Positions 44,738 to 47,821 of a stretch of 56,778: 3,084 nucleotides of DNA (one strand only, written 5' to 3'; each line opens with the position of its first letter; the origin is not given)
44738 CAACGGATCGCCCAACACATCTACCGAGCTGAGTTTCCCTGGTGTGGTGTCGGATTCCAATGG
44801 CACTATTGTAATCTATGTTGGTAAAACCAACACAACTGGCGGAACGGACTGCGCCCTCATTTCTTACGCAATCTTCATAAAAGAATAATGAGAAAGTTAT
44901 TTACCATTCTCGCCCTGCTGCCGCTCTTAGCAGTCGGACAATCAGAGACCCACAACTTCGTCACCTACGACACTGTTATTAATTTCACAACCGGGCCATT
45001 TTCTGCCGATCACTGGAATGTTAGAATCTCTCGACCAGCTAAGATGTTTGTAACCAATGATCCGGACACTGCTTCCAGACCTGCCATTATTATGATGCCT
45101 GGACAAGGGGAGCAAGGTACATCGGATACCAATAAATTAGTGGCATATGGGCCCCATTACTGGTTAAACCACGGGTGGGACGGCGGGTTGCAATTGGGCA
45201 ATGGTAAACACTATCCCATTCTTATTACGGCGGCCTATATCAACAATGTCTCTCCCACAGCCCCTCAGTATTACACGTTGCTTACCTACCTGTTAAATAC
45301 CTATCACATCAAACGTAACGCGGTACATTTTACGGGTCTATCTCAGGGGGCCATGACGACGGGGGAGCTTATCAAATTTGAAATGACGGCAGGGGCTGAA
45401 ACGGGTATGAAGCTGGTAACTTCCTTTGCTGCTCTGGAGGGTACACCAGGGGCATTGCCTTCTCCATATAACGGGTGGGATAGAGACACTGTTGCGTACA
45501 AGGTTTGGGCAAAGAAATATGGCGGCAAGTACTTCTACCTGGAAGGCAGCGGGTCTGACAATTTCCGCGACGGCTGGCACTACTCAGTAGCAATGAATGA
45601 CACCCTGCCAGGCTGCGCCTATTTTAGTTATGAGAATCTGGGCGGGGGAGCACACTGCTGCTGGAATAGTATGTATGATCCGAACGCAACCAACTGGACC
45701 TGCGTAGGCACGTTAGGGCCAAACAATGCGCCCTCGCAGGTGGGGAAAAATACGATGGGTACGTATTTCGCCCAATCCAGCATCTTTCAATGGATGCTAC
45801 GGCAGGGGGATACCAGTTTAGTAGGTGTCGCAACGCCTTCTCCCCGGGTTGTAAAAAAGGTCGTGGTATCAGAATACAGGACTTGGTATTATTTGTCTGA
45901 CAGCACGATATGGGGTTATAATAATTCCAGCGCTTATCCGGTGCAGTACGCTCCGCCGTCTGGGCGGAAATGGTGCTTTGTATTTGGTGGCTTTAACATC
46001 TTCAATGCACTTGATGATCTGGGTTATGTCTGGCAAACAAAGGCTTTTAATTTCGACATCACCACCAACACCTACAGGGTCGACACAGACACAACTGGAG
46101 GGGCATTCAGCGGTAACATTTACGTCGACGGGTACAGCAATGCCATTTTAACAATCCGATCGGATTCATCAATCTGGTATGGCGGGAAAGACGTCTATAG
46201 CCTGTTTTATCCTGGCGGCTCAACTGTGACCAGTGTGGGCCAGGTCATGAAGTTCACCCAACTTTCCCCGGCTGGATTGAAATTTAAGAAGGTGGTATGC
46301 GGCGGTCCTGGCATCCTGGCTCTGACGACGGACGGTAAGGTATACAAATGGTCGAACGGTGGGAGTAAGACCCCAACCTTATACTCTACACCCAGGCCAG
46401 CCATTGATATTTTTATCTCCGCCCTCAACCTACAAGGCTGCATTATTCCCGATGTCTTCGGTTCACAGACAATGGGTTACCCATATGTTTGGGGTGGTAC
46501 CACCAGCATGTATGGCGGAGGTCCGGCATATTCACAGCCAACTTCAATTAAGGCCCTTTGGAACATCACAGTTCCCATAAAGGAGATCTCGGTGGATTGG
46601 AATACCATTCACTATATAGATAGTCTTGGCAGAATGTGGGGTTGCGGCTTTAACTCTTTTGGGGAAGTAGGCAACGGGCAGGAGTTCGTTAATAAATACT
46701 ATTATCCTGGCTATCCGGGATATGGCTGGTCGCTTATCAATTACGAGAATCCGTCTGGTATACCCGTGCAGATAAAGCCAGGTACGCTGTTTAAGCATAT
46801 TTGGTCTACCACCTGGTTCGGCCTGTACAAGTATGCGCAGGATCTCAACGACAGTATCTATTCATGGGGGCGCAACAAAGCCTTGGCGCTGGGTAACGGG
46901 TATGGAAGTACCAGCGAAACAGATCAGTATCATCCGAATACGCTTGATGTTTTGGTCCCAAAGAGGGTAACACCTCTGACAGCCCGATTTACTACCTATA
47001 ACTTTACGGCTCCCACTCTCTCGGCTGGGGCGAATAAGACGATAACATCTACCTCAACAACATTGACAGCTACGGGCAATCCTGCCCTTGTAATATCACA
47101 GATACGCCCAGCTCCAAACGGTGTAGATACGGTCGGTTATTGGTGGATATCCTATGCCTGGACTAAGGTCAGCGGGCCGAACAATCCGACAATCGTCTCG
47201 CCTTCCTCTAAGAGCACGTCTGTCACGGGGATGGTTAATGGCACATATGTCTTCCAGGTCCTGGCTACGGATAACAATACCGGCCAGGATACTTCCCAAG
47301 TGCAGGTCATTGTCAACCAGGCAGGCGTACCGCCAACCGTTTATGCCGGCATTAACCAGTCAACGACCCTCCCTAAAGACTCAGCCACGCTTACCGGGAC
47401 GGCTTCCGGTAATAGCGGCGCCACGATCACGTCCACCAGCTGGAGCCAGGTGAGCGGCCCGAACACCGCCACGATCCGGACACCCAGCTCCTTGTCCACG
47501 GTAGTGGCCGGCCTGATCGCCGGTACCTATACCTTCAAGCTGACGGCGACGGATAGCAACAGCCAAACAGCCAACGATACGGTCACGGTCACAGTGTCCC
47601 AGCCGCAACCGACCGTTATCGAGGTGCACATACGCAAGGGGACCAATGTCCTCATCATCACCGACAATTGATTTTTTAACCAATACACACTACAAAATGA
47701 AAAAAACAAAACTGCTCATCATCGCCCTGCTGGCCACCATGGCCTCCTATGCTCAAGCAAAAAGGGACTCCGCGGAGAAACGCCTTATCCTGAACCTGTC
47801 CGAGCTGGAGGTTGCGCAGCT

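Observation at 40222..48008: Four consecutive proteins with textbook Bacteroidota Sec signal peptides (Gln at +1) where receptor-binding proteins are expected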

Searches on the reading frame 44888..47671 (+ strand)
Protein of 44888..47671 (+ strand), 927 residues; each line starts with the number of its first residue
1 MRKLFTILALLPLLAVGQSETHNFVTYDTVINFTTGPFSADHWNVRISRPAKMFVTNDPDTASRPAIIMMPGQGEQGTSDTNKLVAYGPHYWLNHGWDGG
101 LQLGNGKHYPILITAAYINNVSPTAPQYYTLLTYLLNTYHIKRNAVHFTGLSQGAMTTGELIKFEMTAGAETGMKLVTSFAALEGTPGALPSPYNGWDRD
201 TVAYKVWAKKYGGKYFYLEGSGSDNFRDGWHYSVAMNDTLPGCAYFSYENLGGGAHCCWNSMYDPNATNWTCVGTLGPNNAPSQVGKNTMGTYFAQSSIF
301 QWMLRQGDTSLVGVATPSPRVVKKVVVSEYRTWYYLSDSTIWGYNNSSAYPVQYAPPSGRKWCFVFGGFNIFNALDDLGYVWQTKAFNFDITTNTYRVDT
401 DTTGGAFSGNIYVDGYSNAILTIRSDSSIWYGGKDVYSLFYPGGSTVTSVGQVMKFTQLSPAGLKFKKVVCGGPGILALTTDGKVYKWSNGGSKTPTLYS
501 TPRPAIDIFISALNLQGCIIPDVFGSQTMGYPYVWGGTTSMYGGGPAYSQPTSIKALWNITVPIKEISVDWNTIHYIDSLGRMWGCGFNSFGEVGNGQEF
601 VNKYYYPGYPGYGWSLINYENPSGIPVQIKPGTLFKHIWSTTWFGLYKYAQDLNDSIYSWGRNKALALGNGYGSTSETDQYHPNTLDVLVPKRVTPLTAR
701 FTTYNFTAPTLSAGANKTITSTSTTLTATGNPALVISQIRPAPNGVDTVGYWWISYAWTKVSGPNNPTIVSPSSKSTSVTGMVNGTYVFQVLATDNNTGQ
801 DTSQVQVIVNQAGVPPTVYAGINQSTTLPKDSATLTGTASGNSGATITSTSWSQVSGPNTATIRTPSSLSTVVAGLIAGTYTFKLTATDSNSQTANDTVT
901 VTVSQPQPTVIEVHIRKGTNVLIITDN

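Call 5: search_protein_families(library=pfam, proteins=[window:44888-47671:+], max_evalue=0.01)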
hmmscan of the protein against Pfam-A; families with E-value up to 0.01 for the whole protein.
window:44888-47671:+ (927 aa): 4 families
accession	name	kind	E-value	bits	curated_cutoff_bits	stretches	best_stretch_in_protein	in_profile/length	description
PF22352.2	K319L-like_PKD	-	1.3e-33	115.3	27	2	820-903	1-84/84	K319L-like, PKD domain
PF25390.1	WD40_RLD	-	5.9e-12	46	150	0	532-599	267-335/363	RCC1-like domain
PF00415.24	RCC1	-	3.4e-06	28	21.7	0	655-699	2-34/50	Regulator of chromosome condensation (RCC1) repeat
PF07495.19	Y_Y_Y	-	3.8e-06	27.1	26.6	0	872-902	31-61/65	Y_Y_Y domain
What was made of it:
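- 44888..47671 (+): g3: 927-aa exported esterase-propeller-PKD protein; signal peptide residues 1-17 (44888-44938). Pfam RCC1-like and 2x K319L-like PKD (call 5).
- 45860..47002 (+): g3 RCC1-like beta-propeller (residues ~325-705). Pfam WD40_RLD/RCC1 (call 5).
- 47060..47596 (+): g3, two K319L-like PKD domains (residues ~725-903). Pfam E=1.3e-33 (call 5).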

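Call 6: search_protein_families(library=phrogs, proteins=[window:44888-47671:+], max_evalue=0.01)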
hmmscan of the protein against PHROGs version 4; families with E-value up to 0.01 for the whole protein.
window:44888-47671:+ (927 aa): 0 families

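Call 9: search_dna_similar(query=window:44888-47671:+, collection=phages, mode=protein, max_rows=25)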
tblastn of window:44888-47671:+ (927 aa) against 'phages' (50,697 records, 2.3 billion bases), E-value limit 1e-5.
No match.

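Call 10: search_protein_families(library=ncbifam, proteins=[window:44888-47671:+], max_evalue=0.01)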
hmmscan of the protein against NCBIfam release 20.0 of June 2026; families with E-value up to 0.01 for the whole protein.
window:44888-47671:+ (927 aa): 1 family
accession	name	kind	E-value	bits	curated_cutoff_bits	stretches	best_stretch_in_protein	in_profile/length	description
NF038112.1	myxo_dep_M36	subfamily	2e-11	41.8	1500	1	754-905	1225-1377/1604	myxosortase-dependent M36 family metallopeptidase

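Call 22: find_encoding_contigs(protein=window:44888-47671:+, flank=10000, max_places=5)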
Protein window:44888-47671:+ (927 aa): 23 contigs read that carry it; 2 places shown.
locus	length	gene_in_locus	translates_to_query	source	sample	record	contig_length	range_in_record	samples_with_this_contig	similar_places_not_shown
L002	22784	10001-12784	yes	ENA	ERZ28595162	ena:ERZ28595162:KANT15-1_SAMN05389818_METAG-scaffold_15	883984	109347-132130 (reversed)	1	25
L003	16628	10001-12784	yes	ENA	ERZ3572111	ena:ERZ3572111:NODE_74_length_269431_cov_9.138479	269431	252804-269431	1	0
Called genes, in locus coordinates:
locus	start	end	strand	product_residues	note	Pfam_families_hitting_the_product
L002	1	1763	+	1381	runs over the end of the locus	-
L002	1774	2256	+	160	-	-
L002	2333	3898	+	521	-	PF06605:Prophage_tail (faint)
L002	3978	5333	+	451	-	-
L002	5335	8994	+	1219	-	PF13472:Lipase_GDSL_2 (faint)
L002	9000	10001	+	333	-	-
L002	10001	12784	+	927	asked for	PF00415:RCC1 (faint), PF25390:WD40_RLD (faint), PF07495:Y_Y_Y (faint), PF22352:K319L-like_PKD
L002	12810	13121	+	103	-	-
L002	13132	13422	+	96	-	-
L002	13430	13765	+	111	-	-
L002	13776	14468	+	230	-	-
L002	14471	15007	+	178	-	-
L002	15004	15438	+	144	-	-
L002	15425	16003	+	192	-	PF05838:Glyco_hydro_108, PF09374:PG_binding_3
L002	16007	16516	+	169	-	-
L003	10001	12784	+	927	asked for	PF00415:RCC1 (faint), PF25390:WD40_RLD (faint), PF07495:Y_Y_Y (faint), PF22352:K319L-like_PKD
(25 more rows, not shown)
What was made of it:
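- Checked: Public gene calls on the same sequence use 47697 (call 22).
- The element is an integrated prophage with an integrase, inside an 884-kb scaffold (calls 10, 22).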

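Call 25: find_homologous_proteins(query=window:44888-47671:+)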
Query window:44888-47671:+ (927 aa): 260 proteins with E <= 0.001 among 8000 candidates; the best 120 are listed.
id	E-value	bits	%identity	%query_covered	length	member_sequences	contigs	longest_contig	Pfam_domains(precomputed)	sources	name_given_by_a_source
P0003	0.0e+0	2029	100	94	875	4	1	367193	PF07495.20,PF22352.3,PF00415.25,PF25390.2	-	-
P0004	0.0e+0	1637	76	100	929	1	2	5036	PF07495.20,PF22352.3,PF00415.25,PF25390.2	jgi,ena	-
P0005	0.0e+0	1392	58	62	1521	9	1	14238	PF07495.20,PF21027.4,PF15418.13,PF22352.3,PF17963.8,PF18962.8,PF18911.7,PF25390.2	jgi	-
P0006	0.0e+0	1180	56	64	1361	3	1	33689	PF07495.20,PF18099.8,PF22352.3,PF16990.12,PF18962.8,PF03422.22,PF25390.2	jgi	-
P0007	0.0e+0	1137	56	97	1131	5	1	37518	PF07495.20,PF22352.3,PF18962.8,PF25390.2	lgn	-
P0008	0.0e+0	1090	57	62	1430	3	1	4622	PF07495.20,PF21027.4,PF15418.13,PF22352.3,PF17963.8,PF18962.8,PF19077.7,PF16967.12,PF18911.7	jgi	-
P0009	0.0e+0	1054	55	97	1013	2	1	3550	PF22352.3,PF18962.8,PF25390.2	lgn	-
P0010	0.0e+0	1023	58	64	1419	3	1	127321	PF07495.20,PF18099.8,PF22352.3,PF16990.12,PF18962.8,PF03422.22,PF18911.7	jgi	jgi:Carbohydrate binding module (family 6)/Secretion system C-terminal sorting domain/PKD domain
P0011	9.8e-296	1002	44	64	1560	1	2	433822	PF07495.20,PF21027.4,PF15418.13,PF22352.3,PF17963.8,PF18962.8,PF16389.12,PF16967.12,PF18911.7,PF25390.2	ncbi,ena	-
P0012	3.7e-295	1000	56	86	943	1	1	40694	PF22352.3,PF25390.2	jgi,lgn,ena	-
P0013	6.0e-294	996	46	64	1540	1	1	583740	PF07495.20,PF21027.4,PF15418.13,PF22352.3,PF17963.8,PF18962.8,PF16389.12,PF18911.7,PF25390.2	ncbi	-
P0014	2.5e-289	981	56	61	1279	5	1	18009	PF07495.20,PF18099.8,PF22352.3,PF16990.12,PF18962.8,PF03422.22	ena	-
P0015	2.5e-288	978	46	64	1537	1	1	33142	PF07495.20,PF21027.4,PF15418.13,PF22352.3,PF00801.27,PF17963.8,PF18962.8,PF22433.4,PF05345.19,PF16389.12,PF18911.7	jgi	-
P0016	2.5e-276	938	57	53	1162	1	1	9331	PF18099.8,PF22352.3,PF18962.8,PF03422.22,PF25390.2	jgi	jgi:endoglucanase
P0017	5.3e-273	927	70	33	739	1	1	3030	PF22352.3,PF25390.2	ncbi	ncbi:MAG TPA: hypothetical protein VIM64_01220, partial [Puia sp.]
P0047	2.6e-169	584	42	87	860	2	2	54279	PF22352.3,PF25390.2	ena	-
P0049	2.7e-168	580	40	98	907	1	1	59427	PF22352.3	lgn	-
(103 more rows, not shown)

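Call 28: find_encoding_contigs(protein=P0049, flank=10000, max_places=1)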
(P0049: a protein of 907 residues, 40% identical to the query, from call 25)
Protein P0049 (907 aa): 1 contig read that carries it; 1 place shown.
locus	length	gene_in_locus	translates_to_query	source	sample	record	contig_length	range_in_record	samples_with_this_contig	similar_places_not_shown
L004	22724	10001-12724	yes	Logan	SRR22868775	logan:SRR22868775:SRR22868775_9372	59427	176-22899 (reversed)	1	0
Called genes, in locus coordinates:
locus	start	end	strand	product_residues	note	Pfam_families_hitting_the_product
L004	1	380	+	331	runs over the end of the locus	-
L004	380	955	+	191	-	-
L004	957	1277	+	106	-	-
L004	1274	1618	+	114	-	-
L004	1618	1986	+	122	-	-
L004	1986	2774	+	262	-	-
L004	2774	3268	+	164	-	-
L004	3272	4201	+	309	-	-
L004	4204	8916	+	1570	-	-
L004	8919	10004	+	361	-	PF10102:DUF2341 (weak)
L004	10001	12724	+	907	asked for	PF22352:K319L-like_PKD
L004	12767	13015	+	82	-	-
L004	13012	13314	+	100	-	-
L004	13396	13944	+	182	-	-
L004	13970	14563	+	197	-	-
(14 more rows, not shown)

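Call 29: find_encoding_contigs(protein=P0047, flank=10000, max_places=1)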
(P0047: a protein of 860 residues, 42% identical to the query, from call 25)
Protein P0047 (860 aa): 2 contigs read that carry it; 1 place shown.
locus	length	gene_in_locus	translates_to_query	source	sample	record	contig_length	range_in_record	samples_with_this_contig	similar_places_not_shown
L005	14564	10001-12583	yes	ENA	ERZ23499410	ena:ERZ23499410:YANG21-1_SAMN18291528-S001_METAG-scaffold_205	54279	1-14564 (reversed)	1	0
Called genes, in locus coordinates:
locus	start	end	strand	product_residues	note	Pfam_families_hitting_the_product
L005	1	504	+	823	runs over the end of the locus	-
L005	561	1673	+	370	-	-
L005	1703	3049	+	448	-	PF17236:SU10_MCP (weak)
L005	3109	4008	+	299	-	-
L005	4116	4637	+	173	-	-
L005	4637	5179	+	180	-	-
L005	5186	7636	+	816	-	-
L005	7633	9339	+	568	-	-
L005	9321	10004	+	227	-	-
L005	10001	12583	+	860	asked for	PF25390:WD40_RLD, PF22352:K319L-like_PKD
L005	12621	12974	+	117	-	-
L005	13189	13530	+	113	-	-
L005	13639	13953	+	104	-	-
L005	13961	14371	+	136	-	-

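Call 30: find_encoding_contigs(protein=P0007, flank=10000, max_places=1)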
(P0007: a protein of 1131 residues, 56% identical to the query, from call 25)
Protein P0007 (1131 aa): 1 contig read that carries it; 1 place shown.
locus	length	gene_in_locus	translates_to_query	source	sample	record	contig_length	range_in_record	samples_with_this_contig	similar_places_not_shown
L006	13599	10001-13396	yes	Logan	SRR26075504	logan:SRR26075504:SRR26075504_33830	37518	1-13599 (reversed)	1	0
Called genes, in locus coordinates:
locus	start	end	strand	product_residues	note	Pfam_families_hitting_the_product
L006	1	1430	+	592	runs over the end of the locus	PF00034:Cytochrom_C (faint), PF22807:TrAA12, PF13442:Cytochrome_CBB3 (weak)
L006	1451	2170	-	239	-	-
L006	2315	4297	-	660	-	PF13374:TPR_10 (faint), PF00515:TPR_1 (faint), PF07719:TPR_2 (faint), PF13181:TPR_8 (faint), PF13424:TPR_12, PF00512:HisKA (weak), PF02518:HATPase_c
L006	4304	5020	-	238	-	PF00072:Response_reg, PF04397:LytTR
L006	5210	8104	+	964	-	PF18962:Por_Secre_tail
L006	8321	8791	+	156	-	PF14472:DUF4429, PF09851:SHOCT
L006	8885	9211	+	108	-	-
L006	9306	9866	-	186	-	-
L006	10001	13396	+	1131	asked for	PF25390:WD40_RLD (faint), PF22352:K319L-like_PKD, PF07495:Y_Y_Y (faint), PF22352:K319L-like_PKD, PF18962:Por_Secre_tail (weak)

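Call 34: search_solved_structures(query=window:44888-47671:+, max_evalue=1, show_alignments=0)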
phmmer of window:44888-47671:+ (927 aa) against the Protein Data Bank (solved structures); distinct sequences matched with E-value up to 1: 27.
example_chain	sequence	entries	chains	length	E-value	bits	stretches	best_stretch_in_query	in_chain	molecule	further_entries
6nz0_Z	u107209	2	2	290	1.5e-17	66.4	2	754-906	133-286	Dyslexia-associated protein KIAA0319-like protein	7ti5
2yrl_A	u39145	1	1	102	3.1e-08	35.5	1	818-905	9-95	KIAA1837 protein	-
7kpn_Z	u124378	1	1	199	5.4e-06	28.1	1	755-905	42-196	Dyslexia-associated protein KIAA0319-like protein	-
6xzl_A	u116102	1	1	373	0.00023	22.7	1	462-599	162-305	Ultraviolet-B receptor UVR8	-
9p4n_R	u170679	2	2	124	0.00028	22.5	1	817-905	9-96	Dyslexia-associated protein KIAA0319-like protein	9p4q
7wjx_R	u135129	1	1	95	0.00032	22.2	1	820-904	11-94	Dyslexia-associated protein KIAA0319-like protein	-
4naa_A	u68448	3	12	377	0.00033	22.2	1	462-599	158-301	Ultraviolet-B receptor UVR8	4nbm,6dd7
4dnw_A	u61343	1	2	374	0.00033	22.2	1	462-598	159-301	AT5g63860/MGI19_6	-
4d9s_A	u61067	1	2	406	0.00034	22.1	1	462-599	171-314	UVB-resistance protein UVR8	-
6ihb_R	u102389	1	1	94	0.00035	22.1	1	821-904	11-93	Dyslexia-associated protein KIAA0319-like protein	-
6jcq_R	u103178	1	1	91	0.00042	21.9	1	823-904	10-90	Dyslexia-associated protein KIAA0319-like protein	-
7wqp_R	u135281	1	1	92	0.00054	21.5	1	822-903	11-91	Dyslexia-associated protein KIAA0319-like protein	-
7vgg_B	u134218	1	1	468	0.00062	21.3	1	462-599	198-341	Ultraviolet-B receptor UVR8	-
4l1m_A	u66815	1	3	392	0.0013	20.2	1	420-493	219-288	E3 ubiquitin-protein ligase HERC2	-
6xzn_A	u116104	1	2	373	0.0026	19.2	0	413-491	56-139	Ultraviolet-B receptor UVR8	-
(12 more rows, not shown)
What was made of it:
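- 45860..47002 (+): PDB sequence hits to UVR8 and HERC2 (call 34).
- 47060..47596 (+): PDB KIAA0319L hits (call 34).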

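Call 41: find_related_loci(query=A1, collection=viral_contigs, flank=10000)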
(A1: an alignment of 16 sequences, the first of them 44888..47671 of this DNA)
Query A1 (927 aa) in viral_contigs; peptide patterns used: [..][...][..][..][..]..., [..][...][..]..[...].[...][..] (x = any residue, [..] = any of these).
54 stretches matched a pattern; 5 encode a relative of the query (tblastn E <= 1e-3); 5 distinct loci.
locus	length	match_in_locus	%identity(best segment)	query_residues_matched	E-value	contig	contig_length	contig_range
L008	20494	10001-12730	39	1-917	4e-165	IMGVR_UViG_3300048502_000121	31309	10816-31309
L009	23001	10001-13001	59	14-903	1e-108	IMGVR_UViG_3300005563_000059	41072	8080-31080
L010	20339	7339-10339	59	14-903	1e-108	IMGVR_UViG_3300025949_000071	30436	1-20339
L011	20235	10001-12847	32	1-903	2e-97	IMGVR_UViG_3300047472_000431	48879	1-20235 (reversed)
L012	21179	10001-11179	44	16-911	2e-56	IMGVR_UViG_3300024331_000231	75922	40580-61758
